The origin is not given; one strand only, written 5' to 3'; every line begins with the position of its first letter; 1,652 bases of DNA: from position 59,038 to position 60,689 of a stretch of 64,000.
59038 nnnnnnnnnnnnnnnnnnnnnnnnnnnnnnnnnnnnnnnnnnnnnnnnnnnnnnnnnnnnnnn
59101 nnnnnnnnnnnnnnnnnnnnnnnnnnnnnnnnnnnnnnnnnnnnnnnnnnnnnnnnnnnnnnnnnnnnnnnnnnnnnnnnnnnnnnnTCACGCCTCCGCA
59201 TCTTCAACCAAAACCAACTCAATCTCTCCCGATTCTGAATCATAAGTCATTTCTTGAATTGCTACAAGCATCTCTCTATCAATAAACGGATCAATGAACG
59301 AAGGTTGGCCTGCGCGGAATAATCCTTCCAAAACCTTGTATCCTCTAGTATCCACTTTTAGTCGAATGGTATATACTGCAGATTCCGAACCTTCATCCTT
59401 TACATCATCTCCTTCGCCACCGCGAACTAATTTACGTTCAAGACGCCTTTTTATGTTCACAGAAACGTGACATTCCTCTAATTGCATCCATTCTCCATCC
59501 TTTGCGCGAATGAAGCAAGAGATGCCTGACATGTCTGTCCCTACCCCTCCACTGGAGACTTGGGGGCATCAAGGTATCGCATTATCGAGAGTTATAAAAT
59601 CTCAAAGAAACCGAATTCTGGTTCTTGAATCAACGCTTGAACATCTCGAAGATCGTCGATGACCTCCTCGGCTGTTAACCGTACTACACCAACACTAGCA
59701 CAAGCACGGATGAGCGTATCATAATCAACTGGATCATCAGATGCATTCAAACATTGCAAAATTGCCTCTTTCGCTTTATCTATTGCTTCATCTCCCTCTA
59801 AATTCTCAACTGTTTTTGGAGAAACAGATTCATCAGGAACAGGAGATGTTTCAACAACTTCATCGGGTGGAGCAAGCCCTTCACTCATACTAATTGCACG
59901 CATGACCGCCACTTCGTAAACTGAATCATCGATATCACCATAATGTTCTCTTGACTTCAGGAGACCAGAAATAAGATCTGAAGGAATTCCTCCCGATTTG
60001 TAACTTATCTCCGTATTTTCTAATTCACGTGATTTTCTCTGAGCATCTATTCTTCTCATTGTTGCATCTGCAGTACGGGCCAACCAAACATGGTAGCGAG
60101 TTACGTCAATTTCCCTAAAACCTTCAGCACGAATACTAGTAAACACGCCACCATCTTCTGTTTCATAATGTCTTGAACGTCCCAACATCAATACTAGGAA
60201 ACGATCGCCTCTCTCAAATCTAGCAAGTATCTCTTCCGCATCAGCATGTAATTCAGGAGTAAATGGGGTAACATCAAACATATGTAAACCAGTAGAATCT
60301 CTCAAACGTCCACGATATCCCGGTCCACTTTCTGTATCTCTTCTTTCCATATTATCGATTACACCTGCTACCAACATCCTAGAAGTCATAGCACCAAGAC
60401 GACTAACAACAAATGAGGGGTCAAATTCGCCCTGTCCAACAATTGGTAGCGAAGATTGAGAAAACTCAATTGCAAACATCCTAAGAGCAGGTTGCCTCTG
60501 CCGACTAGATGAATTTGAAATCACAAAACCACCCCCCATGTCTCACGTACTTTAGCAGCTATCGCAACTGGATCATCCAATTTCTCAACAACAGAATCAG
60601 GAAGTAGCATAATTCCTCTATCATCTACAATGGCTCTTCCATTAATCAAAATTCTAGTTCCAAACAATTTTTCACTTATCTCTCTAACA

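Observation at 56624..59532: Tad-like secretion/pilus module with split platform protein and ATPase last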

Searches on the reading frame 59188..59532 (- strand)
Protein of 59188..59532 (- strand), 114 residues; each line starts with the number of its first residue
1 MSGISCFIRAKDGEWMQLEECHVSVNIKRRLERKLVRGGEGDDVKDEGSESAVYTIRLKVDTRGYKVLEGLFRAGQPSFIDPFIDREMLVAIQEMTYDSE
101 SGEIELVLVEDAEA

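Call 3: search_protein_families(library=pfam, proteins=[window:59188-59532:-], max_evalue=0.1)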
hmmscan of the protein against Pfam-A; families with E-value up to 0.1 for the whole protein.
window:59188-59532:- (114 aa): 0 families

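Call 4: search_protein_families(library=ncbifam, proteins=[window:59188-59532:-], max_evalue=0.1)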
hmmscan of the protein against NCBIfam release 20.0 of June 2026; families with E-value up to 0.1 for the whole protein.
window:59188-59532:- (114 aa): 0 families

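Call 51: find_homologous_proteins(query=window:59188-59532:-, max_evalue=0.001)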
Query window:59188-59532:- (114 aa): 13 proteins with E <= 0.001 among 19 candidates.
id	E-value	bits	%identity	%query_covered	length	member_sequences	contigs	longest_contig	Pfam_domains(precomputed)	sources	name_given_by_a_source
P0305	6.9e-68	243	100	100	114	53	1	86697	-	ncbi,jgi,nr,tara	ncbi:MAG: hypothetical protein CMB31_03290 [Euryarchaeota archaeon]|jgi:hypothetical protein|nr:hypo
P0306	6.0e-62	224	90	100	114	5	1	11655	-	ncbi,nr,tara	ncbi:MAG: hypothetical protein QGH13_02070 [Candidatus Thalassarchaeaceae archaeon]|nr:hypothetical 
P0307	7.2e-61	221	88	100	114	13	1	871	-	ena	-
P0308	2.4e-53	197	80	100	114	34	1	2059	-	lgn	-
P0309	3.0e-52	193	78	100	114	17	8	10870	-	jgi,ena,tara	tara:strand:+ start:8194 stop:8538 length:345 start_codon:yes stop_codon:yes gene_type:complete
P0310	4.1e-52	193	92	87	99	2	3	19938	-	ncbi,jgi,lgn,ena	-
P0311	1.6e-50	187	88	86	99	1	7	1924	-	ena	-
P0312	2.5e-50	187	87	87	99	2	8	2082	-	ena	-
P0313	7.1e-50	185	74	100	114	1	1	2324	-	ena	-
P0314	1.9e-49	184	73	100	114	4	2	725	-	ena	-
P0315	5.8e-43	163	79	87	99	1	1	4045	-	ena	-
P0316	6.3e-21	92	45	99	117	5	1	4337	-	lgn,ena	-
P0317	1.2e-20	91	43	99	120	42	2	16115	-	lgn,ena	-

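Call 61: predict_structure(alignment_id=A4)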
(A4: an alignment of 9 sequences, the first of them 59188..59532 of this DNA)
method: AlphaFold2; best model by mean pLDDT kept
length: 114 residues; sequences in the alignment: 9
mean_pLDDT: 84.0   pTM: 0.73
mean pLDDT of the five models: 84.0, 81.7, 81.4, 81.1, 79.7
residues with pLDDT >= 90: 53; 70-90: 39; 50-70: 22; < 50: 0
segments of 3 or more residues with pLDDT < 50: none
pLDDT, mean of each block of 10 residues (from residue 1): 83 88 87 66 66 93 88 87 90 91 93 68
secondary structure, 60 per line:
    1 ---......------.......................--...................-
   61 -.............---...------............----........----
elements in order: E4-9 E16-38 E41-59 H62-74 E78-80 E87-98 E103-110

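Call 65: fold_search(model_id=the predicted structure, library=pdb)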
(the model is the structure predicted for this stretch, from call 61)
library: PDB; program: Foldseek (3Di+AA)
matches with E <= 10: 645; with E <= 0.001: 6
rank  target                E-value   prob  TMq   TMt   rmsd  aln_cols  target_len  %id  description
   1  9j1j_C                3.5e-04  1.00  0.59  0.49   4.4       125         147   10  Cap region of monocin (released 2025-01-08)
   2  9j1j_B                4.8e-04  1.00  0.61  0.47   4.5       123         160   10  Cap region of monocin (released 2025-01-08)
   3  8v3w_G                5.6e-04  1.00  0.62  0.53   4.7       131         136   13  CryoEM Structure of Diffocin - precontracted - Baseplate - focused refinement on triplex region (released 2024-08-28)
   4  8v3w_T                5.9e-04  1.00  0.63  0.54   4.6       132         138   14  CryoEM Structure of Diffocin - precontracted - Baseplate - focused refinement on triplex region (released 2024-08-28)
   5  8qhs_A                6.6e-04  1.00  0.60  0.47   4.4       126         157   10  Cryo-EM structure of the monocin tail-tube, MttP. (released 2024-06-19)
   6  6v8i_AB               7.3e-04  1.00  0.58  0.43   4.8       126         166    8  Composite atomic model of the Staphylococcus aureus phage 80alpha baseplate (released 2020-03-04)
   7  9euf_M                1.1e-03  1.00  0.56  0.32   5.6       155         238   11  Cryo-EM structure of Staphylococcus aureus bacteriophage phi812 baseplate in the pre-contraction state - complete (released 2025-04-09)
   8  8fqc_U1               1.1e-03  1.00  0.48  0.18   4.6        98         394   13  Structure of baseplate with receptor binding complex of Agrobacterium phage Milano (released 2024-01-31)
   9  6tba_50               1.2e-03  1.00  0.49  0.45   6.0       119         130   15  Virion of native gene transfer agent (GTA) particle (released 2020-07-22)
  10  9g8s_S                1.5e-03  1.00  0.57  0.38   4.5       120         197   12  C3 reconstruction of extended phiCD508 needle (released 2025-04-09)
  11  9gb2_S                1.8e-03  1.00  0.56  0.36   4.8       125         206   15  Extended phiCD508 baseplate (released 2025-03-26)
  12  9qgl_7A               1.9e-03  1.00  0.61  0.35   5.2       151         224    9  Cryo-EM structure of the PlPVC1 baseplate, 6-fold symmetrized (C6), in extended state (released 2025-10-29)
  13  8zdo_m                1.9e-03  1.00  0.52  0.26   5.4       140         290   12  Cryo-EM structure of Mycobacteriophage Douge baseplate (gp13, gp17, gp23, gp16, gp18 and gp20) (released 2025-06-25)
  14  9m8o_F                2.0e-03  1.00  0.61  0.45   5.4       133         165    9  Cryo-EM structure of bacteriophage NF5 baseplate (released 2025-12-17)
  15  9d93_Md               2.2e-03  1.00  0.52  0.13   5.5       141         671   11  Mycobacteriophage Bxb1 tail tip - Composite map and model (released 2024-09-25)
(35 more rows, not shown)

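Call 66: search_solved_structures(query=A4, max_evalue=10)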
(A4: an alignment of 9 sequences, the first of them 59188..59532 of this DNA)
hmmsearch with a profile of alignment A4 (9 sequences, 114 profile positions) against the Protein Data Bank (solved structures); distinct sequences matched with E-value up to 10: 0.

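Call 69: find_encoding_contigs(protein=P0317, flank=8000, max_places=3)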
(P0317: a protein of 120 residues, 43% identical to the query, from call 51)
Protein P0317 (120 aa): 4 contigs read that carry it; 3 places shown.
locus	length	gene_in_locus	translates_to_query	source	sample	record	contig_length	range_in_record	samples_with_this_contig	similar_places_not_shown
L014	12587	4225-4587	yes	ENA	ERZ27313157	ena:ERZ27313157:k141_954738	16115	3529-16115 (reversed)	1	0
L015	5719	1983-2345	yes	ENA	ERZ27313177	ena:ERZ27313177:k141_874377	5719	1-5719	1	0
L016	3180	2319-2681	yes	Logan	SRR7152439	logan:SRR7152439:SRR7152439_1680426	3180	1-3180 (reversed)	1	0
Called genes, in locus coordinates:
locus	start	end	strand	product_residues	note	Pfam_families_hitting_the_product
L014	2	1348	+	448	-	?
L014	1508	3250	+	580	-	-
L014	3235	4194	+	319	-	-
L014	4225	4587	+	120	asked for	-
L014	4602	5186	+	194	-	PF00482:T2SSF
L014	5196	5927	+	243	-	PF00482:T2SSF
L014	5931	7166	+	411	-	PF00437:T2SSE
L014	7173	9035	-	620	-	PF02037:SAP (faint)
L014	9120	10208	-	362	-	-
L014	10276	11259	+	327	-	PF00348:polyprenyl_synt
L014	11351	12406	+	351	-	PF05834:Lycopene_cycl (faint), PF22578:GGR_cat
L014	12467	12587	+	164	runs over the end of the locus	PF07790:Pilin_N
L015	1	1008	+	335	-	?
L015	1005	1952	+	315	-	-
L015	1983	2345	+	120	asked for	-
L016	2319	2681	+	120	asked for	-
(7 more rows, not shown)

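Call 75: fold_search(model_id=the predicted structure, library=viral)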
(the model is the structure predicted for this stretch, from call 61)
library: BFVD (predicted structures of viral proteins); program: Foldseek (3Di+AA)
matches with E <= 10: 1210; with E <= 0.001: 41
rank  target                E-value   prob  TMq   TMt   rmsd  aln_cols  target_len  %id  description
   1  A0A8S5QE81            6.3e-05  1.00  0.49  0.27   6.1       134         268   16  Uncharacterized protein [Caudovirales sp. ctqPn17]
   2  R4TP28                8.3e-05  1.00  0.66  0.32   4.6       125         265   15  Uncharacterized protein [Haloarcula californiae tailed virus 1]
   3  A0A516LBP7            9.2e-05  1.00  0.53  0.30   6.1       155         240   12  (no name in the UniProt tables at hand)
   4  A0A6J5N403            9.7e-05  1.00  0.51  0.38   6.7       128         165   12  Uncharacterized protein (Fragment) [uncultured Caudovirales phage]
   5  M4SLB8                1.3e-04  1.00  0.53  0.22   6.1       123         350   15  Structural protein [Cellulophaga phage phiST]
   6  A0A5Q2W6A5            1.3e-04  1.00  0.45  0.40   6.1       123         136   15  (no name in the UniProt tables at hand)
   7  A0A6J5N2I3            1.4e-04  1.00  0.59  0.30   4.4       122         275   11  Uncharacterized protein [uncultured Caudovirales phage]
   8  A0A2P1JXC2            1.5e-04  1.00  0.60  0.39   4.4       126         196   14  Minor tail protein [Rhodococcus phage Finch]
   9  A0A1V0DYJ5            1.5e-04  1.00  0.63  0.21   3.8       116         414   10  (no name in the UniProt tables at hand)
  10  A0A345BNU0            1.5e-04  1.00  0.59  0.46   4.6       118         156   11  (no name in the UniProt tables at hand)
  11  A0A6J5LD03            1.6e-04  1.00  0.64  0.32   5.5       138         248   17  DUF6046 domain-containing protein [uncultured Caudovirales phage]
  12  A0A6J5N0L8            1.9e-04  1.00  0.64  0.43   5.5       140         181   15  DUF6046 domain-containing protein [uncultured Caudovirales phage]
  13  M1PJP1                1.9e-04  1.00  0.59  0.28   4.4       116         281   12  (no name in the UniProt tables at hand)
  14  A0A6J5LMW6            1.9e-04  1.00  0.54  0.19   5.4       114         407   12  DNA circulation, N-terminal [uncultured Caudovirales phage]
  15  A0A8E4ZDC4            2.0e-04  1.00  0.69  0.15   4.0       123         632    8  BACON domain-containing protein [Polaribacter phage Leef_1]
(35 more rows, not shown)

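Call 102: find_related_loci(query=A4, collection=metagenome_contigs, flank=5000)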
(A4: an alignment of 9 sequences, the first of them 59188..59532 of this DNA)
Query A4 (114 aa) in metagenome_contigs; peptide patterns used: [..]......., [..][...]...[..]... (x = any residue, [..] = any of these).
600 stretches matched a pattern (row limit reached: there are more); 16 encode a relative of the query (tblastn E <= 1e-3); 16 distinct loci.
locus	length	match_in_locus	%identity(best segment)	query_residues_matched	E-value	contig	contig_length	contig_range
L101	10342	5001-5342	80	1-114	2e-60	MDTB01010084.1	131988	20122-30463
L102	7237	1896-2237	77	1-114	3e-59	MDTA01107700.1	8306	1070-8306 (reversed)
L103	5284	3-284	90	21-114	1e-55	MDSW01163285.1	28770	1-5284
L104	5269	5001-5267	93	1-89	4e-54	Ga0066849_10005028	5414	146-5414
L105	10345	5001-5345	44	1-111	2e-29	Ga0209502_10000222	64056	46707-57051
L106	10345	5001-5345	41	1-111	4e-26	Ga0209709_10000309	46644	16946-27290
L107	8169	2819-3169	41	1-113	9e-26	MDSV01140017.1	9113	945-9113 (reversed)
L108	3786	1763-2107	40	1-111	1e-25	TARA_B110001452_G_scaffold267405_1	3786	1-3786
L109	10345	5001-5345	40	1-111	1e-25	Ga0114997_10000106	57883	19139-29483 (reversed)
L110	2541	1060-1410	41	1-113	2e-25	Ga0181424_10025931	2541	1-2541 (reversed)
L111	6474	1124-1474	41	1-113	2e-25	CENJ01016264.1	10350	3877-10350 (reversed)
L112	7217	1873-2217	39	1-111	2e-25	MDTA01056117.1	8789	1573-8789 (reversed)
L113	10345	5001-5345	39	1-111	2e-25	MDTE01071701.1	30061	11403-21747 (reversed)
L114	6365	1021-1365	39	1-111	4e-25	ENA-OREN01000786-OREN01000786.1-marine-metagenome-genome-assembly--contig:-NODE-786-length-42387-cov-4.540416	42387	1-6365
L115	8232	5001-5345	39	1-111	4e-25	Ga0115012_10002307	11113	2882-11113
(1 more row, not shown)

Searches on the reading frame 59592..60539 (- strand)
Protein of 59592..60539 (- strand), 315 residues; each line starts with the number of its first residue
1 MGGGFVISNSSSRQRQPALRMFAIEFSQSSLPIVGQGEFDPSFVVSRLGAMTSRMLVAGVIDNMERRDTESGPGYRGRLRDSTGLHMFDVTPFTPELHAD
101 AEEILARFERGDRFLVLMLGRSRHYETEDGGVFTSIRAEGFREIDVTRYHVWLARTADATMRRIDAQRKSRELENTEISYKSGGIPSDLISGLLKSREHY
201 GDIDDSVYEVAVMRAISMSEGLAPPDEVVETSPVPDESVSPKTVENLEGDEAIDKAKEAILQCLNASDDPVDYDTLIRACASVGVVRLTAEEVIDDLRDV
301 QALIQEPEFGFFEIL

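Call 3: search_protein_families(library=pfam, proteins=[window:59592-60539:-], max_evalue=0.1)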
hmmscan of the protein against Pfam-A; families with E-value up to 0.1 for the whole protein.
window:59592-60539:- (315 aa): 1 family
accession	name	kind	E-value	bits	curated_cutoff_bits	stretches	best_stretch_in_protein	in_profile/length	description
PF09096.16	Phage-tail_2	-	0.027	14.9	25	1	8-60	38-90/173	Baseplate structural protein, domain 2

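Call 4: search_protein_families(library=ncbifam, proteins=[window:59592-60539:-], max_evalue=0.1)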
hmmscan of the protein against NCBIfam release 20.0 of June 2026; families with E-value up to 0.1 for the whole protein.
window:59592-60539:- (315 aa): 0 families

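Call 67: search_solved_structures(query=window:59592-60539:-, max_evalue=10)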
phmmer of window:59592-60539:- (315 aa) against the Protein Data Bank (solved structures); distinct sequences matched with E-value up to 10: 7.
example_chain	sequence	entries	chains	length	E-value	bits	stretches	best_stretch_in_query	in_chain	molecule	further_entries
8oej_B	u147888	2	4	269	0.0066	19.1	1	12-315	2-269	RPA32 subunit of the hetero-oligomeric complex involved in homologous recombination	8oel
9f26_C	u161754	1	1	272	0.013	18.1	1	13-315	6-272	RPA32 subunit of the hetero-oligomeric complex involved in homologous recombination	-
8aaj_B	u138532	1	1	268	0.016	17.8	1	12-313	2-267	RPA32 subunit of the hetero-oligomeric complex involved in homologous recombination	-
5cv6_A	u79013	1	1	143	0.32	13.6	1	90-173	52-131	Thermonuclease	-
1k28_D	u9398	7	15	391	0.69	12.5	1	8-92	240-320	BASEPLATE STRUCTURAL PROTEIN GP27 | Baseplate hub protein gp27 | gp27, baseplate hub protein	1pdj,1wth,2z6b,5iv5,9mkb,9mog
9f27_A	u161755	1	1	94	0.7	12.4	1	236-315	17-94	RPA32 subunit of the hetero-oligomeric complex involved in homologous recombination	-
5cv7_A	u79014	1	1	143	0.82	12.2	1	90-173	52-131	Thermonuclease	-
